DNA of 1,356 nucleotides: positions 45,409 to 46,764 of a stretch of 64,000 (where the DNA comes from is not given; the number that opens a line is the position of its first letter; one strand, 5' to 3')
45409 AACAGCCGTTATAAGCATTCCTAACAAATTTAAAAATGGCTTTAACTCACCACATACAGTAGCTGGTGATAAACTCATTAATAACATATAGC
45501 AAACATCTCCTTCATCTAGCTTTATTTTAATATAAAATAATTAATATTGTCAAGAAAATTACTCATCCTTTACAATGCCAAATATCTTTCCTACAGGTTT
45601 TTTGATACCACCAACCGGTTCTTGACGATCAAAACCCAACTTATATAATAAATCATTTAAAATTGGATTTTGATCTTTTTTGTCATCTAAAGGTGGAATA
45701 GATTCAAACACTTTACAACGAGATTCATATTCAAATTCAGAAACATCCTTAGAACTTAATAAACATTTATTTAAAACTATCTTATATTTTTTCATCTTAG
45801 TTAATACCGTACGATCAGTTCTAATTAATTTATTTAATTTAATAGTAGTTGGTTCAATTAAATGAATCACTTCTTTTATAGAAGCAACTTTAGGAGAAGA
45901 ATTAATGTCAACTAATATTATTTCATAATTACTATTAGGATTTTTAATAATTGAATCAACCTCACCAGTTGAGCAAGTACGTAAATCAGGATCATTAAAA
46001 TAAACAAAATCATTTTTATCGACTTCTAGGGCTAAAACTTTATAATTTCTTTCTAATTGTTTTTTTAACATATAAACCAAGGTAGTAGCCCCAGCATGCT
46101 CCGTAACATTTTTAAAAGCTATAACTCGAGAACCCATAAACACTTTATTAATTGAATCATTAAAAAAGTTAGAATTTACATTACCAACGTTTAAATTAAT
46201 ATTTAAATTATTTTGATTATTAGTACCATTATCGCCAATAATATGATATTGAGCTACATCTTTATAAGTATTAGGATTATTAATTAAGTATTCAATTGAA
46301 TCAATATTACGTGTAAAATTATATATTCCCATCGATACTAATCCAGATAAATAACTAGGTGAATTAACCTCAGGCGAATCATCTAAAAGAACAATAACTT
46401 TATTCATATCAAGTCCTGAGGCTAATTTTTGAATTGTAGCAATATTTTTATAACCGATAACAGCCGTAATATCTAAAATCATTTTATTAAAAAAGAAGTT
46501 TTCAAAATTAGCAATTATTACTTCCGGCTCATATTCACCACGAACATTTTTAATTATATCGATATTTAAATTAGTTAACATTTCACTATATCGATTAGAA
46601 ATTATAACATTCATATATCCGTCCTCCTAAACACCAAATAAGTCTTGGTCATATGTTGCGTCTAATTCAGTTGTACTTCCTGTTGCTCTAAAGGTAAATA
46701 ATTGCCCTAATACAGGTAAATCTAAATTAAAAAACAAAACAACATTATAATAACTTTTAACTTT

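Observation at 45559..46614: ParA/MinD-fold protein with a crippled Walker A (TadZ/CpaE-like pseudo-ATPase) next to the pilin-like genes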

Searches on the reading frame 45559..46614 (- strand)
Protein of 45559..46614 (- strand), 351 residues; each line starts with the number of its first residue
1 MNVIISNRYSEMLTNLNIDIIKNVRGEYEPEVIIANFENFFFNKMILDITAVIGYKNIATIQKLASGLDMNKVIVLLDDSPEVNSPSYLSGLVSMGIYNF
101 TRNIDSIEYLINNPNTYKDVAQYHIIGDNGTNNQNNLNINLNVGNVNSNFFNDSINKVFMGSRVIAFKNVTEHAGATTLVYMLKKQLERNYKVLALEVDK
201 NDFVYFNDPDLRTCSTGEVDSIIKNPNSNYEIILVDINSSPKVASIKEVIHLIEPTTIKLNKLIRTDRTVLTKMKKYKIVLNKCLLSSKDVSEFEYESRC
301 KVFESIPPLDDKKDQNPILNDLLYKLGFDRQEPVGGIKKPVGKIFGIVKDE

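Call 3: search_protein_families(library=pfam, proteins=[window:45559-46614:-], max_evalue=1)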
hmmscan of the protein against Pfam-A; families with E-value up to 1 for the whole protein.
window:45559-46614:- (351 aa): 0 families

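Call 4: search_protein_families(library=ncbifam, proteins=[window:45559-46614:-], max_evalue=1)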
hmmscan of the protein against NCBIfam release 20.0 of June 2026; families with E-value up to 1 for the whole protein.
window:45559-46614:- (351 aa): 0 families

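Call 6: find_homologous_proteins(query=window:45559-46614:-, max_evalue=0.001)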
Query window:45559-46614:- (351 aa): 5738 proteins with E <= 0.001 among 8000 candidates; the best 120 are listed.
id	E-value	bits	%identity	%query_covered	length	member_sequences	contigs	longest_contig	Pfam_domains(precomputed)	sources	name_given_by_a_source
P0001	5.5e-222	754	99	100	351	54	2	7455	-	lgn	-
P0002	5.3e-201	685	93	100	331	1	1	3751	-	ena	-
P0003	3.4e-198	676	88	100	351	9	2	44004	-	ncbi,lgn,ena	-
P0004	1.1e-191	654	85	100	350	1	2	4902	-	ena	-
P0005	3.1e-175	600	79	100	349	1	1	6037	-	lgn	-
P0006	3.4e-173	593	78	100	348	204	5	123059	-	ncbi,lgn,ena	-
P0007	1.6e-172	591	77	100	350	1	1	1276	-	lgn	-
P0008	1.6e-171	588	97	81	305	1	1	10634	-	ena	-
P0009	3.2e-171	587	77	100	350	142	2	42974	-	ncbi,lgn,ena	-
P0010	3.0e-169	580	76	100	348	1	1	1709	-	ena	-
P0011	5.1e-169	580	75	100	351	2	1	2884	-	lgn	-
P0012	1.0e-168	579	75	100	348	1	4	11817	-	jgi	-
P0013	2.3e-168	577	76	100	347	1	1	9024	-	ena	-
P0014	3.0e-154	531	69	100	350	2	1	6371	-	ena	-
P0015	1.6e-153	529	71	100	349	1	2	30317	-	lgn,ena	-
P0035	3.6e-150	518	68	100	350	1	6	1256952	-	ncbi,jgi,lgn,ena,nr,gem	ncbi:MAG: hypothetical protein E7159_03890 [Firmicutes bacterium]|nr:hypothetical protein [Bacillota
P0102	6.3e-124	431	55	100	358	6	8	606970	-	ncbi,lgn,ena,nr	ncbi:MAG: hypothetical protein IKP07_01675 [Bacilli bacterium]|nr:hypothetical protein [Bacilli bact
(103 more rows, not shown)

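Call 9: search_solved_structures(query=A1, max_evalue=10, show_alignments=3)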
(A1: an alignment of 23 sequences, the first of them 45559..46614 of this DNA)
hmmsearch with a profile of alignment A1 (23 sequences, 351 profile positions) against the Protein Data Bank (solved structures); distinct sequences matched with E-value up to 10: 3.
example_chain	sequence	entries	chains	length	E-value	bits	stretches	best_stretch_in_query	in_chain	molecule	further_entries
4bhd_A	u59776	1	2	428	0.032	16.5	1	273-339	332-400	SERINE HYDROXYMETHYLTRANSFERASE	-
4uqv_A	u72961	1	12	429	0.032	16.5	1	273-339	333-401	SERINE HYDROXYMETHYLTRANSFERASE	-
1yy3_A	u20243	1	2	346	1.1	11.4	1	143-241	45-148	S-adenosylmethionine:tRNA ribosyltransferase-isomerase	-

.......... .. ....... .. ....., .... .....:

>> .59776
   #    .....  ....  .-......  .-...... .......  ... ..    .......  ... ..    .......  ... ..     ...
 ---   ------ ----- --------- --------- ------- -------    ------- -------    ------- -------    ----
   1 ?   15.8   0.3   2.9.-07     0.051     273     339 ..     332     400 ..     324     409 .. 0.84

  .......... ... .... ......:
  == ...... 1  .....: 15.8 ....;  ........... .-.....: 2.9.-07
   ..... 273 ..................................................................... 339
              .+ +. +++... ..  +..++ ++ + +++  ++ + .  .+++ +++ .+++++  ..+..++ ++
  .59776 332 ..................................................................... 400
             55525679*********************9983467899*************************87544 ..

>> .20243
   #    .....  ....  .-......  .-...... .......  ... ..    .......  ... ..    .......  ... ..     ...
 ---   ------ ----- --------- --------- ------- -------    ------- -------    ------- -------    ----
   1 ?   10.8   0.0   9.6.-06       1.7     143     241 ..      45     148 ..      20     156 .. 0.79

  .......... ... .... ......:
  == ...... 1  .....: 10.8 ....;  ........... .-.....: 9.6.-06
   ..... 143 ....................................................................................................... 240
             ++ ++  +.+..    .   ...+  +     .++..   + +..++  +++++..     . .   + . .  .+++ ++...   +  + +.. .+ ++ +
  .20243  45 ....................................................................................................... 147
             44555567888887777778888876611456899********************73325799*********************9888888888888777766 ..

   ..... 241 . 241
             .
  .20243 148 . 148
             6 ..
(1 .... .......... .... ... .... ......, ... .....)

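Call 14: find_encoding_contigs(protein=P0102, flank=10000, max_places=2)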
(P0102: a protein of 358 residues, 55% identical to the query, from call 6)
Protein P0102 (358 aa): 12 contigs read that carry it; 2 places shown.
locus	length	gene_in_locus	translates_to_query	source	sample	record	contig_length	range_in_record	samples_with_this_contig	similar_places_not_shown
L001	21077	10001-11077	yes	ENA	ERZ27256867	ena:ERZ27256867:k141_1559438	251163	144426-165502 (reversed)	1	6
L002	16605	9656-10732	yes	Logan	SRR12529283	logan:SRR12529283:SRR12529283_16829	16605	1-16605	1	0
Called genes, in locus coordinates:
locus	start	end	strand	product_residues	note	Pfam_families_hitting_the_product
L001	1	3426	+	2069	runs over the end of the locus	-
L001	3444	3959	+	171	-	PF17424:DUF5411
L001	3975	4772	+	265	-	-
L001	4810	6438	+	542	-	PF00437:T2SSE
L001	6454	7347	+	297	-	-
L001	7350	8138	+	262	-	-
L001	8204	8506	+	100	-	-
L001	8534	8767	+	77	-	-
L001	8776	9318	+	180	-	-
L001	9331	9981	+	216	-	-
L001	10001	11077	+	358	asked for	-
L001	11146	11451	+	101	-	-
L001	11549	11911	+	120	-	-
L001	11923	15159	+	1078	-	-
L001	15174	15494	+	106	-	-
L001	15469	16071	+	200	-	PF26593:TraC-like (weak)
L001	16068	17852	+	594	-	PF20720:nSTAND3 (faint), PF06745:ATPase (faint), PF19044:P-loop_TraG, PF01935:DUF87, PF13401:AAA_22 (faint), PF12846:AAA_10 (weak)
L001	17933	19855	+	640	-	-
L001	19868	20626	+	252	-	-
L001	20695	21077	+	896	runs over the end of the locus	-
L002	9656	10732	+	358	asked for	-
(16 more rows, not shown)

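Call 16: search_protein_representatives(alignment_id=A1)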
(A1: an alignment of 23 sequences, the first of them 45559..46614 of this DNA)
Query: 23 sequences, 351 profile positions. Proteins with E-value up to 0.001 (for the whole library): 551; up to 1e-10: 370; up to 1e-30: 155. The best 150 are listed.
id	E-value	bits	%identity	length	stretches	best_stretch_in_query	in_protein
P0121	3.4e-168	575.5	-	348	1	1-351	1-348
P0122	1.5e-113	395.9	-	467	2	134-335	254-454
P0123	8.0e-111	386.8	-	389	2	144-349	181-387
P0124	1.0e-110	386.5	-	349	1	1-345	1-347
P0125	1.5e-110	385.9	-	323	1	1-332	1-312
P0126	5.8e-103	361.0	-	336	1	1-330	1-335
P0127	1.3e-101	356.6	-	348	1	1-348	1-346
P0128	5.0e-101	354.6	-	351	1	1-329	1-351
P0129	4.0e-99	348.4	-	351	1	1-332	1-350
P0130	2.4e-97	342.5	-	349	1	1-346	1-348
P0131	2.8e-96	339.0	-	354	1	1-348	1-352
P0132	3.2e-96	338.8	-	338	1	1-327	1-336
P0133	1.3e-95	336.8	-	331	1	1-349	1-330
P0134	1.3e-92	326.9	-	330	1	1-329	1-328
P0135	5.2e-92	325.0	-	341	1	1-329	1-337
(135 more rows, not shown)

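Call 19: search_solved_structures(query=A2, max_evalue=10, show_alignments=2)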
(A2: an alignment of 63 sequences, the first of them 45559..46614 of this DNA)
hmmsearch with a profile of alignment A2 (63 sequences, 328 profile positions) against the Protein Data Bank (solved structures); distinct sequences matched with E-value up to 10: 2.
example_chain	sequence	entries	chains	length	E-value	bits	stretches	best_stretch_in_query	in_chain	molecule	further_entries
4uqv_A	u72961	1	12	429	0.44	12.8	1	259-325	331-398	SERINE HYDROXYMETHYLTRANSFERASE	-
4bhd_A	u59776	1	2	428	0.44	12.8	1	259-325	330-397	SERINE HYDROXYMETHYLTRANSFERASE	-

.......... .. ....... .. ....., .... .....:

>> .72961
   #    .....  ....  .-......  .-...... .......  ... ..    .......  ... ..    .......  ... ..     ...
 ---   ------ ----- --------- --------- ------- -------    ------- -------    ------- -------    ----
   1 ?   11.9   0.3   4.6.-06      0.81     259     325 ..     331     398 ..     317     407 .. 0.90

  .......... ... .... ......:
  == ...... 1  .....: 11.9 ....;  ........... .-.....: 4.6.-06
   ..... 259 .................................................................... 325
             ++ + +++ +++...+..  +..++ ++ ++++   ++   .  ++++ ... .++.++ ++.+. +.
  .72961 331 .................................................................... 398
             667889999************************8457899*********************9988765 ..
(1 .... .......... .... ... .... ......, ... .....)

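Call 21: find_encoding_contigs(protein=P0035, flank=10000, max_places=1)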
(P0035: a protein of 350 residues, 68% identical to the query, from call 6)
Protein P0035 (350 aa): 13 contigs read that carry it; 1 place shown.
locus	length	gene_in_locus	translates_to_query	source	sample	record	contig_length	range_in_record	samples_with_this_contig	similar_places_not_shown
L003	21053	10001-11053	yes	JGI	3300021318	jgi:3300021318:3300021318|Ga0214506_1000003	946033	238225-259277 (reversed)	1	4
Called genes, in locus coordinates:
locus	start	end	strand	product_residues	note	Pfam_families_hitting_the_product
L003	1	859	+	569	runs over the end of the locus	PF00535:Glycos_transf_2, PF13506:Glyco_transf_21 (faint), PF13632:Glyco_trans_2_3 (faint), PF13641:Glyco_tranf_2_3, PF00535:Glycos_transf_2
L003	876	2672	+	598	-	-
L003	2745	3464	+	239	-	PF00535:Glycos_transf_2, PF13641:Glyco_tranf_2_3 (weak)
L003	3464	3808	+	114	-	PF10066:DUF2304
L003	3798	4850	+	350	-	PF26334:Gtf3_N, PF26337:Gtf3_C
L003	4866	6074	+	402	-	-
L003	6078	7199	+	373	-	PF13439:Glyco_transf_4, PF00534:Glycos_transf_1, PF13692:Glyco_trans_1_4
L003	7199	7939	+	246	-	PF00535:Glycos_transf_2, PF10111:Glyco_tranf_2_2 (faint), PF13641:Glyco_tranf_2_3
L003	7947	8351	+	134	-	PF04138:GtrA_DPMS_TM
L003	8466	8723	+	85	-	-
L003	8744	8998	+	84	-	-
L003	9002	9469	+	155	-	-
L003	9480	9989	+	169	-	-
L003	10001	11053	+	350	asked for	-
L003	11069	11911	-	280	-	PF00149:Metallophos, PF12850:Metallophos_2 (faint)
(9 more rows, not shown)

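Call 22: find_encoding_contigs(protein=P0006, flank=10000, max_places=1)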
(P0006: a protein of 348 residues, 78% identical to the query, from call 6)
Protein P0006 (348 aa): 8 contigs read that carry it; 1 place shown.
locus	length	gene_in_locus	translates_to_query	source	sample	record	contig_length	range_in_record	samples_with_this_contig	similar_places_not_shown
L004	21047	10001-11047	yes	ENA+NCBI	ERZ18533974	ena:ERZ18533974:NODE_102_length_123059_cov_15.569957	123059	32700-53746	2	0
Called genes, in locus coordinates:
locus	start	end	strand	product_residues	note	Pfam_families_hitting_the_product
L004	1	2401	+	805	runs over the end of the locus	PF00133:tRNA-synt_1, PF00750:tRNA-synt_1d (faint), PF01406:tRNA-synt_1e (faint), PF09334:tRNA-synt_1g, PF13603:tRNA-synt_1_2, PF00133:tRNA-synt_1, PF09334:tRNA-synt_1g (weak), PF08264:Anticodon_1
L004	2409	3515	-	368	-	PF05636:HIGH_NTase1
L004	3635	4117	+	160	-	PF02620:YceD (weak)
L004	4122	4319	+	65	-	PF01783:Ribosomal_L32p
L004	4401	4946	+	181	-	PF04011:LemA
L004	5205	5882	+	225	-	PF02223:Thymidylate_kin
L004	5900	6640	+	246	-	PF22435:MRM3-like_sub_bind, PF00588:SpoU_methylase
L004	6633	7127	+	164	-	PF01782:RimM, PF05239:PRC, PF24986:PRC_RimM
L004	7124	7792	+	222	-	PF01746:tRNA_m1G_MT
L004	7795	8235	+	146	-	-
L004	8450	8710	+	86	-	-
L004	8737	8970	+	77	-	-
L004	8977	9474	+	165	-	-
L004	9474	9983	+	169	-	-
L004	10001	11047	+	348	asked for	-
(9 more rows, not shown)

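Call 23: predict_structure(alignment_id=A2)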
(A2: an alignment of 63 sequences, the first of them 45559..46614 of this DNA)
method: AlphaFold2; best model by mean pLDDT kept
length: 351 residues; sequences in the alignment: 63
mean_pLDDT: 86.0   pTM: 0.55
mean pLDDT of the five models: 86.0, 85.3, 85.2, 84.4, 81.6
residues with pLDDT >= 90: 255; 70-90: 42; 50-70: 10; < 50: 44
segments of 3 or more residues with pLDDT < 50: 128-159, 342-351
pLDDT, mean of each block of 10 residues (from residue 1): 95 90 97 94 97 97 94 96 94 95 93 92 67 40 43 40 93 96 96 96 94 94 84 94 88 96 94 94 96 94 97 92 90 60 44 46
secondary structure, 60 per line:
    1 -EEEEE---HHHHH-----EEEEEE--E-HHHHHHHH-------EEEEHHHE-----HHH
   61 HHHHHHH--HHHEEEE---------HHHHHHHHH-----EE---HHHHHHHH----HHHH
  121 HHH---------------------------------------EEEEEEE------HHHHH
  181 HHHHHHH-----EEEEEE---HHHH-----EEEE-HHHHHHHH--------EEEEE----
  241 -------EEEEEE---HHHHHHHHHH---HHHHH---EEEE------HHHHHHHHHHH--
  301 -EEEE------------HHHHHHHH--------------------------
elements in order: E2-6 H10-14 E20-25 H30-37 E45-48 H58-67 E73-76 H86-94 H105-112 H117-123 E163-169 H176-187 E193-198 H202-205 E211-214 H216-223 E232-236 E248-253 H257-266 H270-274 E278-281 H288-298 E302-305 H318-325

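Call 25: fold_search(model_id=the predicted structure, library=pdb)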
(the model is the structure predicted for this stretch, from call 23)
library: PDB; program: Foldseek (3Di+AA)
matches with E <= 10: 1441; with E <= 0.001: 40
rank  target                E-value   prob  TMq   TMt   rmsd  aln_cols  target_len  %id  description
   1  4xc8_A                2.0e-05  1.00  0.28  0.11  19.1       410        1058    9  Isobutyryl-CoA mutase fused with bound butyryl-CoA, GDP, and Mg and without cobalamin (apo-IcmF/GDP) (released 2015-02-11)
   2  5auq_F                3.7e-05  1.00  0.30  0.42   7.4       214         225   14  Crystal structure of ATPase-type HypB in the nucleotide free state (released 2015-06-24)
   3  4xc7_A                3.7e-05  1.00  0.28  0.11  18.2       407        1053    9  Isobutyryl-CoA mutase fused with bound butyryl-CoA and without cobalamin or GDP (apo-IcmF) (released 2015-02-11)
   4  5auq_B                5.7e-05  1.00  0.30  0.43   5.6       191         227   16  Crystal structure of ATPase-type HypB in the nucleotide free state (released 2015-06-24)
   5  5auq_H                7.8e-05  1.00  0.29  0.41   6.3       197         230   15  Crystal structure of ATPase-type HypB in the nucleotide free state (released 2015-06-24)
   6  5auq_G                8.8e-05  1.00  0.30  0.42   7.5       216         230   16  Crystal structure of ATPase-type HypB in the nucleotide free state (released 2015-06-24)
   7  5auq_C                9.9e-05  1.00  0.28  0.39   6.0       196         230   16  Crystal structure of ATPase-type HypB in the nucleotide free state (released 2015-06-24)
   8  4dzz_A                1.1e-04  1.00  0.31  0.49   7.1       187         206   11  Structure of ParF-ADP, crystal form 1 (released 2012-06-13)
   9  3ea0_B                1.1e-04  1.00  0.30  0.42   9.7       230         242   15  Crystal Structure of ParA Family ATPase from Chlorobium tepidum TLS (released 2008-09-23)
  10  4v03_B                1.1e-04  1.00  0.30  0.42   8.1       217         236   18  MinD cell division protein, Aquifex aeolicus (released 2015-01-14)
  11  4v02_A                1.2e-04  1.00  0.30  0.41   8.3       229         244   17  MinC:MinD cell division protein complex, Aquifex aeolicus (released 2015-01-14)
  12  6yay_A                1.7e-04  1.00  0.28  0.38   8.9       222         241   14  Crystal structure of a Selenium-derivatized complex of the bacterial cellulose secretion regulators BcsR and BcsQ, cry (released 2021-02-24)
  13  6yb5_A                1.7e-04  1.00  0.27  0.37   9.3       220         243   14  Orthorhombic crystal structure of a native BcsRQ complex crystallized in the presence of ADP (released 2021-02-24)
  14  4v02_B                1.9e-04  1.00  0.29  0.40   8.1       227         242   16  MinC:MinD cell division protein complex, Aquifex aeolicus (released 2015-01-14)
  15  6yay_B                2.2e-04  1.00  0.27  0.37   9.4       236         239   12  Crystal structure of a Selenium-derivatized complex of the bacterial cellulose secretion regulators BcsR and BcsQ, cry (released 2021-02-24)
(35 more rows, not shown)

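Call 27: search_protein_families(library=pfam, alignment_id=A2, max_evalue=10)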
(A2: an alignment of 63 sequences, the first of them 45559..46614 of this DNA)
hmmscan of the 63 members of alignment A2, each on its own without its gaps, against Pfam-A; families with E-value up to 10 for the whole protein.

A. member 1, window:45559-46614:- (351 aa): 0 families

B. families by the number of members that match (of 63 scanned): 48 families (the first 25 are shown)
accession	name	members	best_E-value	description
PF13614.12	AAA_31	4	0.0078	AAA domain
PF13076.11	Fur_reg_FbpA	3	0.023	Fur-regulated basic protein A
PF25711.1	crAss_THB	2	0.0027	Crassvirus tail hub protein B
PF14381.12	EDR1_CTR1_ARMC3_pept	2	0.0077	EDR1/CTR1/ARMC3, peptidase-like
PF16270.11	DUF4923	2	0.038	Lipocalin-like domain (DUF4923)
PF01656.29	CbiA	2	0.077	CobQ/CobB/MinD/ParA nucleotide binding domain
PF22674.2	C2185-like_N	2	0.11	C2185-like, N-terminal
PF20124.4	DUF6514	1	0.0037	Family of unknown function (DUF6514)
PF09517.16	RE_Eco29kI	1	0.007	Eco29kI restriction endonuclease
PF06304.16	DUF1048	1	0.011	Protein of unknown function (DUF1048)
PF18798.6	LPD3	1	0.014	Large polyvalent protein-associated domain 3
PF15711.10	ILEI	1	0.014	Interleukin-like EMT inducer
PF19329.4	KCTD11_21_C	1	0.015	BTB/POZ domain-containing protein KCTD11/21 C-terminus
PF21374.3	WsaF_N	1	0.015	WsaF, N-terminal domain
PF18709.6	DLP_helical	1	0.016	Dynamin-like helical domain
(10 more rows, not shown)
